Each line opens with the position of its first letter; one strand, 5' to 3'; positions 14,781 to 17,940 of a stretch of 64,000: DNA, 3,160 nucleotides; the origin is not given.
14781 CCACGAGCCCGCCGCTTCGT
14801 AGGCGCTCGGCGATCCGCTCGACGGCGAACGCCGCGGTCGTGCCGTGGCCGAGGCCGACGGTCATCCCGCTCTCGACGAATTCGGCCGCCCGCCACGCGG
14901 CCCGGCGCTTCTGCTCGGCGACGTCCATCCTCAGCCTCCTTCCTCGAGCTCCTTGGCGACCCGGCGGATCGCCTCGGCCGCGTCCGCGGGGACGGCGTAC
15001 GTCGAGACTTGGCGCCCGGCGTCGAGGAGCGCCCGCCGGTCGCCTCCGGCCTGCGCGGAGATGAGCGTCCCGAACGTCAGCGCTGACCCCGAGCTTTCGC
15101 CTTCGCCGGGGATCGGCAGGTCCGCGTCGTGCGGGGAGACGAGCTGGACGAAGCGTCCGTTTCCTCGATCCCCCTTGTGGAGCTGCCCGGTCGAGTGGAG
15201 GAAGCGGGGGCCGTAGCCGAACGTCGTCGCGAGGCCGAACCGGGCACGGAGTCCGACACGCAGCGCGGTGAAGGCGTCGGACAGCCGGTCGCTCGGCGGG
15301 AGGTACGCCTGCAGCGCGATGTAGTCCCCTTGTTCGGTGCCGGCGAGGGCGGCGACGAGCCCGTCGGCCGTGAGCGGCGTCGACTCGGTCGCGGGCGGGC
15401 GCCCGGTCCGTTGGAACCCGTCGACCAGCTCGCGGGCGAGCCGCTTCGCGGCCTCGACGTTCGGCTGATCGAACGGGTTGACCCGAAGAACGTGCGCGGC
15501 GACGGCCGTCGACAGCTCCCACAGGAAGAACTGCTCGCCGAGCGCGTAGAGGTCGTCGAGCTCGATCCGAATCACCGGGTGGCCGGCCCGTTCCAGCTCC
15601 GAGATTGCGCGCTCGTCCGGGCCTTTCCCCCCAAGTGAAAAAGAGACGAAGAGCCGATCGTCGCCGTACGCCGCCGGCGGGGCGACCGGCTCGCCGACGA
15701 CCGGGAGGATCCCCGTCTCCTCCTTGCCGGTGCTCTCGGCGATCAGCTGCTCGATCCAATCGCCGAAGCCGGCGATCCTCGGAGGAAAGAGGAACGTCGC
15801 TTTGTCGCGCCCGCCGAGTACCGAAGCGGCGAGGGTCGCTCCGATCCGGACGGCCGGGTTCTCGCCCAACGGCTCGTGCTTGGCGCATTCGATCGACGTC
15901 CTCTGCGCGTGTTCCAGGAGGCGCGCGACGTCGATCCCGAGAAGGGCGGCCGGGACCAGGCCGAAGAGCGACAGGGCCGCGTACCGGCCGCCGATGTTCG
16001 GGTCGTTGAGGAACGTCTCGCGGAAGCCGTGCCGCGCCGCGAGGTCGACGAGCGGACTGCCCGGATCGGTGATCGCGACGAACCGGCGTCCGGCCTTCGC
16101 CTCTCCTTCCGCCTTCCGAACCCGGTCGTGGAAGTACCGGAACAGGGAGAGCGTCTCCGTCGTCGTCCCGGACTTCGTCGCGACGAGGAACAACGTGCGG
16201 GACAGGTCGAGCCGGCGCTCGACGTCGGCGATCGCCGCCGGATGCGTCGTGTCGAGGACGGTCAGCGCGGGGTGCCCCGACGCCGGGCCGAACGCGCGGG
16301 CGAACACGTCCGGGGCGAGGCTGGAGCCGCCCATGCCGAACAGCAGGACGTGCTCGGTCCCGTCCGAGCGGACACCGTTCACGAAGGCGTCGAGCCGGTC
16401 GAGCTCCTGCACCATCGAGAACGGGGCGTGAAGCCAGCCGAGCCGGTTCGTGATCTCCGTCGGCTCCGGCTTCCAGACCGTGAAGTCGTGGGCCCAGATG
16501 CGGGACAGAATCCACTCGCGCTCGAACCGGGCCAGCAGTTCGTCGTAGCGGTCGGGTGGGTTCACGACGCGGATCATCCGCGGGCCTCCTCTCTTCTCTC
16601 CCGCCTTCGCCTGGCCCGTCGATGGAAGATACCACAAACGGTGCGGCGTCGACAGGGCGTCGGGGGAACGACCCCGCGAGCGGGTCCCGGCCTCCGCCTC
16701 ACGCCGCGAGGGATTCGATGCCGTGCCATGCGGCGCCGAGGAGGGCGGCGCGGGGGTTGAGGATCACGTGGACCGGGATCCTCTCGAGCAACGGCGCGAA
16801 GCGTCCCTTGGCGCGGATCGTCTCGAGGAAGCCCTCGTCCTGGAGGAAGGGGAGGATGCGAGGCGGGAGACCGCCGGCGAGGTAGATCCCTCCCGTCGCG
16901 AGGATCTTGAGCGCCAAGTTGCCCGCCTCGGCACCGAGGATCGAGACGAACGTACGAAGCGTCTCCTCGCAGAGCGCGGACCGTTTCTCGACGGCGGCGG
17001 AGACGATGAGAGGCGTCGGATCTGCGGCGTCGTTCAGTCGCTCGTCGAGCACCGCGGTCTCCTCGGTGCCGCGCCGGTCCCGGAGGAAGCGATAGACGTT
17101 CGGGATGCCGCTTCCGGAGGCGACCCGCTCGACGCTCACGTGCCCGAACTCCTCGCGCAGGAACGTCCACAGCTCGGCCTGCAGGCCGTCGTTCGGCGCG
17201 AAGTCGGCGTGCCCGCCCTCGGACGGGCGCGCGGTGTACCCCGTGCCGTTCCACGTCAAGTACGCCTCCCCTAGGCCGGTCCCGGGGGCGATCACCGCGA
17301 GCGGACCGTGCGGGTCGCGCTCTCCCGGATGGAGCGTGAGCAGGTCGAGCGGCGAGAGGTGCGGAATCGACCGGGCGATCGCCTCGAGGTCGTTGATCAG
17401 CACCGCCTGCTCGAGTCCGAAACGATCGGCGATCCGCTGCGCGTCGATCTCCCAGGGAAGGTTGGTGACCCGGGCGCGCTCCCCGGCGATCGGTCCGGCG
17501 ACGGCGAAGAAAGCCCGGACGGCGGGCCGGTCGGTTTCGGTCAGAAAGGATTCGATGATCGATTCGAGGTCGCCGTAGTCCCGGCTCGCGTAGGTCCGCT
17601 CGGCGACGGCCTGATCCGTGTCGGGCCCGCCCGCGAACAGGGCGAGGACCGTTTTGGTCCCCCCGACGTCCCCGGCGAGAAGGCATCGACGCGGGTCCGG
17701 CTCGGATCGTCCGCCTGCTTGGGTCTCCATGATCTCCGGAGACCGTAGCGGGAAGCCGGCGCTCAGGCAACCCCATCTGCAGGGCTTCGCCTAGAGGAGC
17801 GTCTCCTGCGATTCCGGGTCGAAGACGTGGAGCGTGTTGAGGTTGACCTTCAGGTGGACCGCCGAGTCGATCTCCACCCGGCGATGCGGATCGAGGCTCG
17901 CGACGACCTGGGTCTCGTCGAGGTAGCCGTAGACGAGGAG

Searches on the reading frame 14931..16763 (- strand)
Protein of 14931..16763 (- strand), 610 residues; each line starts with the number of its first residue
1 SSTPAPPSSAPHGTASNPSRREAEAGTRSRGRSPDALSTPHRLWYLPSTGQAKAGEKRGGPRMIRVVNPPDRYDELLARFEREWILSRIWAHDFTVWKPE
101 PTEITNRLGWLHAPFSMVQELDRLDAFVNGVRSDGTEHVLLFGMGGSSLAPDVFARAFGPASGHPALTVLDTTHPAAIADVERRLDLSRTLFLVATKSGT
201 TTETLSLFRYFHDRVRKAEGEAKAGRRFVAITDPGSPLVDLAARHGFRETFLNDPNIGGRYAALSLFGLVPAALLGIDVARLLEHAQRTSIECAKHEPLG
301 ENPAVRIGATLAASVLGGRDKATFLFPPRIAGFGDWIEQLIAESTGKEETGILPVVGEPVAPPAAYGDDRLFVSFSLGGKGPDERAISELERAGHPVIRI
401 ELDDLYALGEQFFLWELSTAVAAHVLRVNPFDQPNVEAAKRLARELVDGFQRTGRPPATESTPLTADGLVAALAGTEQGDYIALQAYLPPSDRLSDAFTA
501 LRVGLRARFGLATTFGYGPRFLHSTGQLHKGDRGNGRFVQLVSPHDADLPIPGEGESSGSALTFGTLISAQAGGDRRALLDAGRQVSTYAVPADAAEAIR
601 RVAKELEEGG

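Call 17: search_protein_families(library=pfam, proteins=[window:14931-16763:-])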
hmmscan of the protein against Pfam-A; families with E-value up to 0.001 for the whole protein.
window:14931-16763:- (610 aa): 1 family
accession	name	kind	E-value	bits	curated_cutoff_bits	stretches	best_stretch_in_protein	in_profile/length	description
PF00342.24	PGI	-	4.3e-17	62.3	22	1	133-348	93-309/486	Phosphoglucose isomerase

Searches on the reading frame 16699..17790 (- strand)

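Call 17: search_protein_families(library=pfam, proteins=[window:16699-17790:-])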
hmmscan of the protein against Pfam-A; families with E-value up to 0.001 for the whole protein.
window:16699-17790:- (363 aa): 1 family
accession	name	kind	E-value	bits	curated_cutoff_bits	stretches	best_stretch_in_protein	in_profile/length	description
PF02685.22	Glucokinase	-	1.6e-103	346.5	22.1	1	38-355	1-309/314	Glucokinase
